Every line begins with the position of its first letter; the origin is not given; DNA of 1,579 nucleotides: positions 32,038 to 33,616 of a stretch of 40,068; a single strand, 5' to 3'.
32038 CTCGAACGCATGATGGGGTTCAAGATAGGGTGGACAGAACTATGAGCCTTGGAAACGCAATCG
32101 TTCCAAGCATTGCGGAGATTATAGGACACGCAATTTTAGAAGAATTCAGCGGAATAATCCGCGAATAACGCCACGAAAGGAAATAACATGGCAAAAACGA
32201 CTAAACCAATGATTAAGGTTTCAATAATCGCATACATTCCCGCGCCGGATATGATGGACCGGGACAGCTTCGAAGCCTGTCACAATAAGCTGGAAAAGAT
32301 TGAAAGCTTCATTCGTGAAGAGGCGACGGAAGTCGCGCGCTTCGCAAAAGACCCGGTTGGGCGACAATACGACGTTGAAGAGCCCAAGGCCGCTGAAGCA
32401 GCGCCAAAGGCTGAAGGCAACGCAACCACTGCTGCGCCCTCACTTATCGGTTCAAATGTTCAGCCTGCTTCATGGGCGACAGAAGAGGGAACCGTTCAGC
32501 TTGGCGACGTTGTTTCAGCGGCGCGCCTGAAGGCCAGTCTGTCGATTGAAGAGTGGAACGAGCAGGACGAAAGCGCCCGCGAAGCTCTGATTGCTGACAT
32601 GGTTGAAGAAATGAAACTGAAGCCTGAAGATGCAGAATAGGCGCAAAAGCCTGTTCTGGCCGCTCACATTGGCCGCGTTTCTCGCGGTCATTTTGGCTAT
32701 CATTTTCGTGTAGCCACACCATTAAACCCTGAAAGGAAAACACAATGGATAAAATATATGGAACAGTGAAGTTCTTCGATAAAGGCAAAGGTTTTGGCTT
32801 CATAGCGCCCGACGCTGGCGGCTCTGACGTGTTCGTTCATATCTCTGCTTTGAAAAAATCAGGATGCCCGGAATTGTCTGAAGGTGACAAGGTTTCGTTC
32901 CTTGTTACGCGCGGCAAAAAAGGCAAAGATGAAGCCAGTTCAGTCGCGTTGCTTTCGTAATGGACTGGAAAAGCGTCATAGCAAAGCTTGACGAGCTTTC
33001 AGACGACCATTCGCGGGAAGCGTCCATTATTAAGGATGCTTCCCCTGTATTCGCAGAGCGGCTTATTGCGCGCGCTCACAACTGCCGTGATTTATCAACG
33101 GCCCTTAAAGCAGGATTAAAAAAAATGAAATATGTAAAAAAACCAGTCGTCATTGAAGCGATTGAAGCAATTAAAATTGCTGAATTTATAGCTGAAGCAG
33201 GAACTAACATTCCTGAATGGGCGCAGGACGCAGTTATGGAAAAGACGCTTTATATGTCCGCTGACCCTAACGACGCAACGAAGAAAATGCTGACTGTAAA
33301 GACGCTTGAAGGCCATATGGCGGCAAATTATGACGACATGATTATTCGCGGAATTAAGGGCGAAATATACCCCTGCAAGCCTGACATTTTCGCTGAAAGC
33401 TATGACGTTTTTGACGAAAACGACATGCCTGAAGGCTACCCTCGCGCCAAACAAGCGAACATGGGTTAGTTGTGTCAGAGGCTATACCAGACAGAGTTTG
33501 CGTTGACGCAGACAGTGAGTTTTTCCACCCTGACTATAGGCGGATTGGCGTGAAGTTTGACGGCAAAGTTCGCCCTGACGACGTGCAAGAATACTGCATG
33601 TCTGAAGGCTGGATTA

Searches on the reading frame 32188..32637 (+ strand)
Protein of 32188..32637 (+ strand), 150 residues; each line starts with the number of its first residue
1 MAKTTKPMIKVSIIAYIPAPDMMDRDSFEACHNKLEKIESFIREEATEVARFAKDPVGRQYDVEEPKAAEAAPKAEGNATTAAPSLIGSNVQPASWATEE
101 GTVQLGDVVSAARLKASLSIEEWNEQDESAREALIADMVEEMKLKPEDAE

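Call 65: search_protein_families(library=phrogs, proteins=[window:32188-32637:+], max_evalue=0.001)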
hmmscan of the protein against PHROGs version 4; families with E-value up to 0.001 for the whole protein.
window:32188-32637:+ (150 aa): 2 families
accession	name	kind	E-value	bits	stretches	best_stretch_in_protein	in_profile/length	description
phrog_13934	-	unknown function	8.7e-08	33.7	1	67-143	62-141/217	-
phrog_32158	-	unknown function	1.3e-07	32.4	1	42-143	44-144/221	-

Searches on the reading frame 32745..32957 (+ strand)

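Call 65: search_protein_families(library=phrogs, proteins=[window:32745-32957:+], max_evalue=0.001)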
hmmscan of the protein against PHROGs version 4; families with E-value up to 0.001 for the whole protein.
window:32745-32957:+ (71 aa): 1 family
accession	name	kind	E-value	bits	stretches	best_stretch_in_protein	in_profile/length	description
phrog_729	-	other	2e-18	67.5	1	3-66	13-76/277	cold shock protein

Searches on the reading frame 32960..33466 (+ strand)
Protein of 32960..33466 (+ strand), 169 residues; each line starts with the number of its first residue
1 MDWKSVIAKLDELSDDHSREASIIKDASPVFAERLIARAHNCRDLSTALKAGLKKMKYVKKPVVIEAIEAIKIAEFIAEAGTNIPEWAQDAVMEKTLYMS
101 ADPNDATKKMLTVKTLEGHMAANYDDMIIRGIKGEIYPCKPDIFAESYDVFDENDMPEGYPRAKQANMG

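Call 65: search_protein_families(library=phrogs, proteins=[window:32960-33466:+], max_evalue=0.001)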
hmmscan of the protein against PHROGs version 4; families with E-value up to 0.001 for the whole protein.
window:32960-33466:+ (169 aa): 5 families
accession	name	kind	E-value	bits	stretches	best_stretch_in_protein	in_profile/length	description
phrog_419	-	unknown function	7.5e-24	85.7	1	52-158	38-130/300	-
phrog_1810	-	unknown function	2.3e-16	61.3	1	55-166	7-107/166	-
phrog_4502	-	unknown function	2e-15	58.3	1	57-154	3-89/190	-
phrog_33170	-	unknown function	2.4e-05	25.4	1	92-149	63-119/124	-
phrog_19511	-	unknown function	9.3e-05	23.4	1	57-149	3-86/155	-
